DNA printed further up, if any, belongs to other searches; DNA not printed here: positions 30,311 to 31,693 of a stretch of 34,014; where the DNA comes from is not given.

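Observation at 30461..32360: GC-rich AbiE-like cassette whose antitoxin/regulator carries an extra PD-(D/E)xK-like N-terminal domain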

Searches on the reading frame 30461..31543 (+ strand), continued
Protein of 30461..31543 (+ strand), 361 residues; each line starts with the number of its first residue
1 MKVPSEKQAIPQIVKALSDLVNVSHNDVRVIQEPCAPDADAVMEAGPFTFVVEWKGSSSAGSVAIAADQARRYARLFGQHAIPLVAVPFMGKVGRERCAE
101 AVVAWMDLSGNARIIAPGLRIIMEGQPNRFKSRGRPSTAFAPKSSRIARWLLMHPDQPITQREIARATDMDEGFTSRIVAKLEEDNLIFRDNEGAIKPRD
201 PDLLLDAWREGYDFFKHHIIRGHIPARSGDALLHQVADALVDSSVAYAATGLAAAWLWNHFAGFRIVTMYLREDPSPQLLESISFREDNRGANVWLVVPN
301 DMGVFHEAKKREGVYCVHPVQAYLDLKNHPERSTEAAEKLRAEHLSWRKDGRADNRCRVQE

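Call 37: find_related_loci(query=A1, collection=genome_contigs, flank=6000)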
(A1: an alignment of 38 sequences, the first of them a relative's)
Query A1 (361 aa) in genome_contigs; peptide patterns used: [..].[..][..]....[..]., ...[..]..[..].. (x = any residue, [..] = any of these).
151 stretches matched a pattern; 145 encode a relative of the query (tblastn E <= 1e-3); the best 80 are kept; 80 distinct loci.
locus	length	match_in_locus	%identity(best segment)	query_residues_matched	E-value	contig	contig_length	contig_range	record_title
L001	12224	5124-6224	72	1-361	7e-168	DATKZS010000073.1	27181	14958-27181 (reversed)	MAG TPA_asm: bacterium isolate SMAG_U14251 k141_4075383, whole genome shotgun sequence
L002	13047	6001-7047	65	1-350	3e-155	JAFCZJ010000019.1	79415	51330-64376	MAG: Deltaproteobacteria bacterium isolate AB_03_Bin_195 AB_03_Bin_195_scaffold_125, whole genome shotgun sequence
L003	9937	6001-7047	64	1-350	3e-152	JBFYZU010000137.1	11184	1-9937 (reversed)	MAG: Myxococcota bacterium isolate PPR_0446 k121_5133239, whole genome shotgun sequence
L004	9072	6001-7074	66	1-358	6e-152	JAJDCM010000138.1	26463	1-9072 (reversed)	MAG: Planctomycetota bacterium isolate OFTM205 OFTM205_137, whole genome shotgun sequence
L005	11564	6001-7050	64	1-350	2e-150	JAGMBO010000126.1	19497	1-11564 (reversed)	MAG: Candidatus Eisenbacteria bacterium isolate RS_16_23 ZL425.bin.23.fa_126, whole genome shotgun sequence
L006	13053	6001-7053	62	1-351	3e-149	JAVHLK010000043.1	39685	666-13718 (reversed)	MAG: Desulfomonilaceae bacterium isolate Ess09-10 NODE_43_length_39685_cov_8.624123, whole genome shotgun sequence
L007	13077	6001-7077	65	1-361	7e-149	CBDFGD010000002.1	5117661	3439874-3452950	MAG: Vicinamibacteria bacterium isolate b372e290-4d5a-4a71-9afd-fb28c1c12f3b genome assembly, contig: contig_2, whole ge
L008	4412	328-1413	59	1-361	2e-151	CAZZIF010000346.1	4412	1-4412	MAG TPA_asm: uncultured bacterium isolate SRP332253_co2_114 genome assembly, contig: NODE_22291_length_4412_cov_4.498508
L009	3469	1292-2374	63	1-361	2e-153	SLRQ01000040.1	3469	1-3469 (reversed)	MAG: Deltaproteobacteria bacterium isolate CSSed165cm_581 CSSed16-5cm-156411, whole genome shotgun sequence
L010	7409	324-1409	59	1-361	2e-146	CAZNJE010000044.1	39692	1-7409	MAG TPA_asm: uncultured bacterium isolate SRP141376_co4_8 genome assembly, contig: NODE_1785_length_39692_cov_7.851401,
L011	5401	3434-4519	62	1-356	1e-147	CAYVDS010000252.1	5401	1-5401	MAG TPA_asm: uncultured bacterium isolate binchicken_co232_148 genome assembly, contig: NODE_27982_length_5401_cov_4.575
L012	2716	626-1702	60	1-361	6e-153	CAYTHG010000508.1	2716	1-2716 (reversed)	MAG TPA_asm: uncultured Myxococcales bacterium isolate binchicken_co47_165 genome assembly, contig: NODE_32784_length_27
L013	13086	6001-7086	59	1-361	5e-144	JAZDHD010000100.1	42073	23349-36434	MAG: Pseudomonadota bacterium isolate MEGAHIT-group-0.299 k141_123612, whole genome shotgun sequence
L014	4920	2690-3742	61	1-351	2e-145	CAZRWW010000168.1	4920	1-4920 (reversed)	MAG TPA_asm: uncultured bacterium isolate binchicken_co7_194 genome assembly, contig: NODE_16528_length_4920_cov_7.95786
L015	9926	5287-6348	61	1-351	8e-142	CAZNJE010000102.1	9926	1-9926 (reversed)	MAG TPA_asm: uncultured bacterium isolate SRP141376_co4_8 genome assembly, contig: NODE_11209_length_9926_cov_9.850268,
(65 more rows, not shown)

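Call 42: search_protein_families(library=pfam, proteins=[P0008, P0104, P0024, P0113], max_evalue=0.05)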
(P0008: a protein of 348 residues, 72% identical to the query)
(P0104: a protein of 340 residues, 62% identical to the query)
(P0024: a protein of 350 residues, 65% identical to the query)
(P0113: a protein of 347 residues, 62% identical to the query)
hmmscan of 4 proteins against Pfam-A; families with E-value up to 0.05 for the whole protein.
P0008 (348 aa): 8 families
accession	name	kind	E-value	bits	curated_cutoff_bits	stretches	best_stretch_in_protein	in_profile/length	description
PF12802.13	MarR_2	-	7.4e-07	29.7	27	1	141-186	8-52/61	MarR family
PF09952.14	AbiEi_2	-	7.7e-06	26.7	21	1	197-337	5-138/143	Transcriptional regulator, AbiEi antitoxin, Type IV TA system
PF13545.12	HTH_Crp_2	-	1.1e-05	25.8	27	1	142-201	2-68/70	Crp-like helix-turn-helix domain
PF01047.28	MarR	-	1.4e-05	25.3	24.6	1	150-186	13-49/59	MarR family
PF24034.1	DUF7343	-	0.00093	19.4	27.6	1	142-186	7-50/62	Domain of unknown function (DUF7343)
PF13412.12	HTH_24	-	0.0054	16.7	21.9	1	156-185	19-48/48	Winged helix-turn-helix DNA-binding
PF09339.16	HTH_IclR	-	0.011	15.9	22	1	147-186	11-50/52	IclR helix-turn-helix domain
PF08281.18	Sigma70_r4_2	-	0.024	14.7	25.7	0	147-169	19-41/54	Sigma-70, region 4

P0104 (340 aa): 9 families
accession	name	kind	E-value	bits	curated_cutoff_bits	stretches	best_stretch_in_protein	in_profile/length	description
PF09952.14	AbiEi_2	-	8.7e-09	36.3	21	1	190-332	5-140/143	Transcriptional regulator, AbiEi antitoxin, Type IV TA system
PF12802.13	MarR_2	-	2.5e-06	28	27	1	141-178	15-51/61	MarR family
PF13545.12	HTH_Crp_2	-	4.9e-06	26.9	27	1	135-194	2-68/70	Crp-like helix-turn-helix domain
PF13412.12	HTH_24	-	1e-05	25.4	21.9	1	147-177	17-47/48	Winged helix-turn-helix DNA-binding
PF09339.16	HTH_IclR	-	2.9e-05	24.2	22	1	140-180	11-51/52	IclR helix-turn-helix domain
PF01047.28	MarR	-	0.00097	19.4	24.6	1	143-177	13-47/59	MarR family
PF25213.1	HVO_A0261_N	-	0.011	16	35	1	142-181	19-58/86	HVO_A0261 N-terminal domain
PF24034.1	DUF7343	-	0.024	14.9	27.6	0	151-177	22-48/62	Domain of unknown function (DUF7343)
PF13551.12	HTH_29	-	0.035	14.6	28.1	0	139-181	4-46/64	Winged helix-turn helix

P0024 (350 aa): 7 families
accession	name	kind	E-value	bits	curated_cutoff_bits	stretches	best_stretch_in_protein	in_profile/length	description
PF09952.14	AbiEi_2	-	6.9e-09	36.6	21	1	200-340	5-138/143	Transcriptional regulator, AbiEi antitoxin, Type IV TA system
PF12802.13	MarR_2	-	2.2e-06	28.2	27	1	144-190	8-53/61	MarR family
PF13545.12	HTH_Crp_2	-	2.9e-06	27.6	27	1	145-204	2-68/70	Crp-like helix-turn-helix domain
PF24034.1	DUF7343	-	0.015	15.6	27.6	1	158-190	19-51/62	Domain of unknown function (DUF7343)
PF02082.26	Rrf2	-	0.021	15.4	30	1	150-187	15-53/132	Iron-dependent Transcriptional regulator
PF01047.28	MarR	-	0.023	15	24.6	0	158-190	18-50/59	MarR family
PF13412.12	HTH_24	-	0.023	14.7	21.9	0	159-187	19-47/48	Winged helix-turn-helix DNA-binding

P0113 (347 aa): 11 families
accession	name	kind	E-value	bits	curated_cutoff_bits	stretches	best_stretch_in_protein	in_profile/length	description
PF12802.13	MarR_2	-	1.6e-09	38.2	27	1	142-186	9-52/61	MarR family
PF13545.12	HTH_Crp_2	-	1.1e-06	28.9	27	1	142-201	2-68/70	Crp-like helix-turn-helix domain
PF09952.14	AbiEi_2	-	1.3e-06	29.2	21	1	196-337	4-138/143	Transcriptional regulator, AbiEi antitoxin, Type IV TA system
PF09339.16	HTH_IclR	-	2.3e-06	27.7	22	1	147-188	11-52/52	IclR helix-turn-helix domain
PF01047.28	MarR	-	4.9e-05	23.6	24.6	1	150-186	13-49/59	MarR family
PF24034.1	DUF7343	-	5.5e-05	23.4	27.6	1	142-185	7-49/62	Domain of unknown function (DUF7343)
PF13412.12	HTH_24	-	0.00058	19.8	21.9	1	154-184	17-47/48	Winged helix-turn-helix DNA-binding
PF13463.12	HTH_27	-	0.028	15.1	22.2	0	149-189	13-53/68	Winged helix DNA-binding domain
PF02082.26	Rrf2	-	0.04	14.5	30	0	147-184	15-53/132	Iron-dependent Transcriptional regulator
PF13551.12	HTH_29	-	0.044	14.3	28.1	0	147-194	6-55/64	Winged helix-turn helix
PF25213.1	HVO_A0261_N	-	0.045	14.1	35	0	141-189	11-59/86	HVO_A0261 N-terminal domain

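Call 43: search_dna_similar(query=window:30461-31543:+, collection=plasmids, mode=protein, max_evalue=0.001, max_rows=30)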
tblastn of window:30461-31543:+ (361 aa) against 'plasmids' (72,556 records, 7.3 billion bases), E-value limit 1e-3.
Records with a match: 55; places in all: 55; records where one place covers at least 80% of the query: 21.
Best place of each record, by identity: <60% 55.
By first word of the organism name: Ralstonia 19; Agrobacterium 6; Sphingobium 2; Cupriavidus 2; Enterobacteriaceae 2; Shinella 2; Delftia 2; Roseivivax 2; Klebsiella 2; Sphingomonas 1; and 15 more.
By predicted mobility (MOB-suite, as given by PLSDB): non-mobilizable 33; conjugative 14; mobilizable 8.
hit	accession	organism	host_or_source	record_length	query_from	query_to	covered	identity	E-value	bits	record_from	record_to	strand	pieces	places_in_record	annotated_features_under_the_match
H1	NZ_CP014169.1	Sphingomonas panacis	Panax ginseng,bacterial cell,Panax ...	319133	5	347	95%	29.6%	2e-23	109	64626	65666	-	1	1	type IV toxin-antitoxin system AbiEi family antitoxin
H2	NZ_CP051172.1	Ralstonia pseudosolanacearum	Whole organism,potato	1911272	3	354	98%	28.2%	2e-19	97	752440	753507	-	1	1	none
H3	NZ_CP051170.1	Ralstonia pseudosolanacearum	Whole organism,potato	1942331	3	354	98%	28.2%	2e-19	97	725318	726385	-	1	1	none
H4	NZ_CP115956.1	Ralstonia pseudosolanacearum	Solanum tuberosum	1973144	3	354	98%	28.2%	2e-19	97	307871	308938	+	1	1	none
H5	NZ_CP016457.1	Sphingobium sp. RAC03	Microbial isolate,Algal phycosphere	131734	5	347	95%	28.7%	3e-22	105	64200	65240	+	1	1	type IV toxin-antitoxin system AbiEi family antitoxin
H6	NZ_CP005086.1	Sphingobium sp. TKS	-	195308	47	345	83%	31.5%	6e-18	93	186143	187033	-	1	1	type IV toxin-antitoxin system AbiEi family antitoxin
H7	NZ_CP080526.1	Mesorhizobium sp. AR07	Oxytropis sp.,Cell culture,root nodule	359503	49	349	83%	31.0%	3e-28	123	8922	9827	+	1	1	type IV toxin-antitoxin system AbiEi family antitoxin | nucleotidyl transferase AbiEii/AbiGii toxin family protein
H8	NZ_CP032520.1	Cupriavidus oxalaticus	cell culture,activated sludge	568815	50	349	83%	29.9%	1e-22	107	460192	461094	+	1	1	type IV toxin-antitoxin system AbiEi family antitoxin | hypothetical protein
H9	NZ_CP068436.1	Cupriavidus necator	heavy metal containmented soil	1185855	50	349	83%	29.7%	2e-21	103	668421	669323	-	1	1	none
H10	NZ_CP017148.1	Bosea vaviloviae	Vavilovia formosa,cell culture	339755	69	352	79%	31.0%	9e-24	110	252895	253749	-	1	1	type IV toxin-antitoxin system AbiEi family antitoxin | nucleotidyl transferase AbiEii/AbiGii toxin family protein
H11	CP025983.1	Enterobacteriaceae bacterium A-F18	Homo sapiens,cell culture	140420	5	347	95%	25.6%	3e-19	97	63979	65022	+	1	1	hypothetical protein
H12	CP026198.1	Enterobacteriaceae bacterium ENNIH3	-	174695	5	347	95%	25.6%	3e-19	97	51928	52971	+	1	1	hypothetical protein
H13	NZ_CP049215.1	Rhizobium rhizogenes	Raspberry,cell culture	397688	69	348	78%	30.9%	2e-21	103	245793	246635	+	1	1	type IV toxin-antitoxin system AbiEi family antitoxin | nucleotidyl transferase AbiEii/AbiGii toxin family protein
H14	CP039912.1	Agrobacterium tumefaciens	-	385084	69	352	79%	30.1%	1e-22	106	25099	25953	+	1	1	hypothetical protein (x2)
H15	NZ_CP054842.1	Comamonas antarctica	whole organism,R2A medium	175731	47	349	84%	28.0%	9e-19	95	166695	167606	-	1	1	type IV toxin-antitoxin system AbiEi family antitoxin | hypothetical protein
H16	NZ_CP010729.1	Phaeobacter inhibens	cell culture,clam larvae aquaculture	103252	1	348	96%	24.3%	3e-11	72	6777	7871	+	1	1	MarR family transcriptional regulator | nucleotidyl transferase AbiEii/AbiGii toxin family protein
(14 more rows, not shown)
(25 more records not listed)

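Call 44: get_annotated_region(hit=H1, flank=4000)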
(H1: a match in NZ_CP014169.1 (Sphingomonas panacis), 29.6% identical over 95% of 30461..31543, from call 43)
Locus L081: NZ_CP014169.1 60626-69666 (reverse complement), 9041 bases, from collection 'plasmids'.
description: Sphingomonas panacis strain DCY99 plasmid unnamed, complete sequence
organism: Sphingomonas panacis (NCBI taxid 1560345)
taxonomy: Bacteria; Pseudomonadota; Alphaproteobacteria; Sphingomonadales; Sphingomonadaceae; Sphingomonas; Sphingomonas panacis
host: -; source: Panax ginseng,bacterial cell,Panax ginseng root,10 years old rusty ginseng root; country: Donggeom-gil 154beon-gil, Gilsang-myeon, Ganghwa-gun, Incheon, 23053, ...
typing (MOB-suite, as given by PLSDB): conjugative; replicon rep_cluster_449; relaxase MOBF; mating-pair formation MPF_F
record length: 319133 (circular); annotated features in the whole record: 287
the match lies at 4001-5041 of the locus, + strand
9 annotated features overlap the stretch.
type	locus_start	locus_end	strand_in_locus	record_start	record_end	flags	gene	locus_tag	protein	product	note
CDS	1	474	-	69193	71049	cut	-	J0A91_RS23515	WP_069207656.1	EAL domain-containing protein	-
CDS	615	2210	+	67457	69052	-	-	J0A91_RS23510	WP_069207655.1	EAL domain-containing protein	-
CDS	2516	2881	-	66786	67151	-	-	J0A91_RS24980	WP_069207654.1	hypothetical protein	-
CDS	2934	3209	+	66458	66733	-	-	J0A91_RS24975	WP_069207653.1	hypothetical protein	-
CDS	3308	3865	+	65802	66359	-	-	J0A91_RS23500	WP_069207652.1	hypothetical protein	-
CDS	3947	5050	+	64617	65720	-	-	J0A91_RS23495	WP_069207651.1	type IV toxin-antitoxin system AbiEi family antitoxin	-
CDS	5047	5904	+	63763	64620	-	-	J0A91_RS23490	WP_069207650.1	nucleotidyl transferase AbiEii/AbiGii toxin family protein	-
CDS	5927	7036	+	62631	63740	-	-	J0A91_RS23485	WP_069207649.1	DNA repair exonuclease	-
CDS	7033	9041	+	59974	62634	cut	-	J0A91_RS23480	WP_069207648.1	hypothetical protein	-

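Call 45: get_annotated_region(hit=H16, flank=4000)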
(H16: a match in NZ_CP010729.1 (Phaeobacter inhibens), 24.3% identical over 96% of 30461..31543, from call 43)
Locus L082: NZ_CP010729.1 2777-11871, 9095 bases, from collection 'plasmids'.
description: Phaeobacter inhibens strain P88 plasmid pP88_d, complete sequence
organism: Phaeobacter inhibens (NCBI taxid 221822)
taxonomy: Bacteria; Pseudomonadota; Alphaproteobacteria; Rhodobacterales; Roseobacteraceae; Phaeobacter; Phaeobacter inhibens
host: -; source: cell culture,clam larvae aquaculture; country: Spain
typing (MOB-suite, as given by PLSDB): mobilizable; replicon rep_cluster_392,rep_cluster_517; relaxase MOBP,MOBP
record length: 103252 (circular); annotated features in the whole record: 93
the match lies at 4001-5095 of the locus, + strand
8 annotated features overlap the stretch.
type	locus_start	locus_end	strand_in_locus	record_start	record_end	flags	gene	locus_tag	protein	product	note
CDS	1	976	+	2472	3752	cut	repC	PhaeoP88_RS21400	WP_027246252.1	plasmid replication protein RepC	-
CDS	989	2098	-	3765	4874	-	-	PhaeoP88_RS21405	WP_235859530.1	tyrosine-type recombinase/integrase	GO:0015074 - DNA integration [Evidence IEA]; GO:0006310 - DNA recombination [Evidence IEA]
CDS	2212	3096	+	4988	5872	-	-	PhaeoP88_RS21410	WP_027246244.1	DUF1403 family protein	-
CDS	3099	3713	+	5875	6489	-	-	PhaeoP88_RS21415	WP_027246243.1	SMC-Scp complex subunit ScpB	-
CDS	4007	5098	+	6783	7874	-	-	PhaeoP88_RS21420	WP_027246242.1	MarR family transcriptional regulator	GO:0006355 - regulation of DNA-templated transcription [Evidence IEA]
CDS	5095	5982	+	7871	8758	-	-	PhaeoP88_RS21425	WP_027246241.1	nucleotidyl transferase AbiEii/AbiGii toxin family protein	-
CDS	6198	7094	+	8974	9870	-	-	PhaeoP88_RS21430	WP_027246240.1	zincin-like metallopeptidase domain-containing protein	-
CDS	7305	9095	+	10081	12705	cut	-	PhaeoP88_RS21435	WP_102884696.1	hypothetical protein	-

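Call 46: get_annotated_region(hit=H7, flank=4000)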
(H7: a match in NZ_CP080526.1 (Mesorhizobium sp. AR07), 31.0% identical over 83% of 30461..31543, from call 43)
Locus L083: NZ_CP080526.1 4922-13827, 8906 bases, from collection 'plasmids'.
description: Mesorhizobium sp. AR07 plasmid pMspAR07c, complete sequence
organism: Mesorhizobium sp. AR07 (NCBI taxid 2865838)
taxonomy: Bacteria; Pseudomonadota; Alphaproteobacteria; Hyphomicrobiales; Phyllobacteriaceae; Mesorhizobium; Mesorhizobium sp. AR07
host: -; source: Oxytropis sp.,Cell culture,root nodule; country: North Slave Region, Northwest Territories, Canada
typing (MOB-suite, as given by PLSDB): non-mobilizable
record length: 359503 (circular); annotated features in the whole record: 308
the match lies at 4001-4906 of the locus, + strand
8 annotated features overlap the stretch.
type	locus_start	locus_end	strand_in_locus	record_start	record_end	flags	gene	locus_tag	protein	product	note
CDS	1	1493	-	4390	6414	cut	-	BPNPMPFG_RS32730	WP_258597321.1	hypothetical protein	-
CDS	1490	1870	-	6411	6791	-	-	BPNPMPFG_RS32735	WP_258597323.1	hypothetical protein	-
CDS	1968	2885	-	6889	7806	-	-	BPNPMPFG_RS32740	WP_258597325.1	hypothetical protein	-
CDS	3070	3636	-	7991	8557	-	-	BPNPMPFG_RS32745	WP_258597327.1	hypothetical protein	-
CDS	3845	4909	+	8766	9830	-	-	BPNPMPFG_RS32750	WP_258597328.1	type IV toxin-antitoxin system AbiEi family antitoxin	-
CDS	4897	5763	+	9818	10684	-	-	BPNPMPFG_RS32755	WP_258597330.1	nucleotidyl transferase AbiEii/AbiGii toxin family protein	-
CDS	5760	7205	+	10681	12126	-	-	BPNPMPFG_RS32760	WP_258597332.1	ATP-binding protein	-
CDS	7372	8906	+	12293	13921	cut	-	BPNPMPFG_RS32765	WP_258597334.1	N-6 DNA methylase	GO:0006306 - DNA methylation [Evidence IEA]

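Call 47: search_protein_families(library=pfam, proteins=[L081:3947-5047:+, L081:5047-5901:+, L082:4007-5095:+, L082:5095-5979:+, L083:3845-4906:+, L083:4897-5760:+], max_evalue=0.01)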
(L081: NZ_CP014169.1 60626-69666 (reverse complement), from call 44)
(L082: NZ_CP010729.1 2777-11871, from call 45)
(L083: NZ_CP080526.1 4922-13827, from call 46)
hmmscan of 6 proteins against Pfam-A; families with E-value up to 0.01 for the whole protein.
L081:3947-5047:+ (367 aa): 1 family
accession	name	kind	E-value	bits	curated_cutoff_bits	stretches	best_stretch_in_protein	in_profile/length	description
PF09952.14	AbiEi_2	-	1.4e-07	32.4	21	1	216-360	1-139/143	Transcriptional regulator, AbiEi antitoxin, Type IV TA system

L081:5047-5901:+ (285 aa): 1 family
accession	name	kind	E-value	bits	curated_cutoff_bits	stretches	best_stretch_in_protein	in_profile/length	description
PF08843.17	AbiEii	-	4.1e-05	24.1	22.5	1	60-227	35-191/238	Nucleotidyl transferase AbiEii toxin, Type IV TA system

L082:4007-5095:+ (363 aa): 17 families
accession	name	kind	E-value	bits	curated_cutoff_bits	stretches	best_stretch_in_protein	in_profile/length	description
PF12802.13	MarR_2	-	6.7e-08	33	27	1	151-208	5-61/61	MarR family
PF01325.25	Fe_dep_repress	-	1.6e-05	25.4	26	1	165-202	20-57/60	Iron dependent repressor, N-terminal DNA binding domain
PF08279.18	HTH_11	-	2.2e-05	24.7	25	1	153-193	2-41/55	HTH domain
PF09339.16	HTH_IclR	-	3.2e-05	24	22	1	155-198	7-49/52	IclR helix-turn-helix domain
PF01047.28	MarR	-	4.2e-05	23.8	24.6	1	156-198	8-48/59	MarR family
PF13545.12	HTH_Crp_2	-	7.9e-05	23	27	1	169-201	24-56/70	Crp-like helix-turn-helix domain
PF01022.26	HTH_5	-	8.2e-05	22.9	22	1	152-192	3-40/47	Bacterial regulatory protein, arsR family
PF25213.1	HVO_A0261_N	-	0.00015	22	35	1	152-201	12-58/86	HVO_A0261 N-terminal domain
PF01978.25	TrmB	-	0.00024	21.4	25.6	1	169-205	24-60/68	Sugar-specific transcriptional regulator TrmB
PF12840.13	HTH_20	-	0.00029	21.2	27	1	152-193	5-44/51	Helix-turn-helix domain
PF00392.27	GntR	-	0.00046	20.2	27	1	163-202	19-59/64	Bacterial regulatory proteins, gntR family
PF13463.12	HTH_27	-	0.00062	20.4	22.2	1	151-208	3-58/68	Winged helix DNA-binding domain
PF00356.27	LacI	-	0.00095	19.3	27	1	172-190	4-22/46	Bacterial regulatory proteins, lacI family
PF13412.12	HTH_24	-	0.0047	16.9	21.9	0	171-197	21-47/48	Winged helix-turn-helix DNA-binding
PF02082.26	Rrf2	-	0.0053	17.3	30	0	156-199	11-55/132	Iron-dependent Transcriptional regulator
PF09952.14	AbiEi_2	-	0.0071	17.1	21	0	209-359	1-141/143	Transcriptional regulator, AbiEi antitoxin, Type IV TA system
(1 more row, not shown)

L082:5095-5979:+ (295 aa): 1 family
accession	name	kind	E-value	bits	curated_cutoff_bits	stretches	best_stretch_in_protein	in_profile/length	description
PF08843.17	AbiEii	-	0.00036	21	22.5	1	63-233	36-195/238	Nucleotidyl transferase AbiEii toxin, Type IV TA system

L083:3845-4906:+ (354 aa): 1 family
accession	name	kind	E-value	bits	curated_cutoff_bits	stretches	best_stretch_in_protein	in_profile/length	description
PF09952.14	AbiEi_2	-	6.2e-06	27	21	1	201-349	2-141/143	Transcriptional regulator, AbiEi antitoxin, Type IV TA system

L083:4897-5760:+ (288 aa): 1 family
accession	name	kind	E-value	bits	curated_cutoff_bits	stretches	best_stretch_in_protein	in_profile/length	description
PF08843.17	AbiEii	-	1.2e-06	29.1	22.5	1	102-230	85-191/238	Nucleotidyl transferase AbiEii toxin, Type IV TA system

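Call 70: list_cluster_members(proteins=[P0001, P0121, P0002, P0122])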
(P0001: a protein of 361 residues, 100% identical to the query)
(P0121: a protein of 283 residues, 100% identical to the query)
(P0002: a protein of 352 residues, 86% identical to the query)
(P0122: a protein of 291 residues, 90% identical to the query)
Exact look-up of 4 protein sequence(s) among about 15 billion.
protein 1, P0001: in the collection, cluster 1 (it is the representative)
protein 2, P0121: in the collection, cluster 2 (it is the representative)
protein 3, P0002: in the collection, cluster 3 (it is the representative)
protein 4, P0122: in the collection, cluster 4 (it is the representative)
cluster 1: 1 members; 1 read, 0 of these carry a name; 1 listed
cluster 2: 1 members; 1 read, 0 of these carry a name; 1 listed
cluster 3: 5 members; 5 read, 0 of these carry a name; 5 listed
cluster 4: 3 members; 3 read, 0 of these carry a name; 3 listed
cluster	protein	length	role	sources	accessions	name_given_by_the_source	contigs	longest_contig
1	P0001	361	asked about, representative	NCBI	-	-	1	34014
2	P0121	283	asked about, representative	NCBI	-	-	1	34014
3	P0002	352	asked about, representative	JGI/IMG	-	-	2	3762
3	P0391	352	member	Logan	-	-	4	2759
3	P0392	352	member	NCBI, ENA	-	-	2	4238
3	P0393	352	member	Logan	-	-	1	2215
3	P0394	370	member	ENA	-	-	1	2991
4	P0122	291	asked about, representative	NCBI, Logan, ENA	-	-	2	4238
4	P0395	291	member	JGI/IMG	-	-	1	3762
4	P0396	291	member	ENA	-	-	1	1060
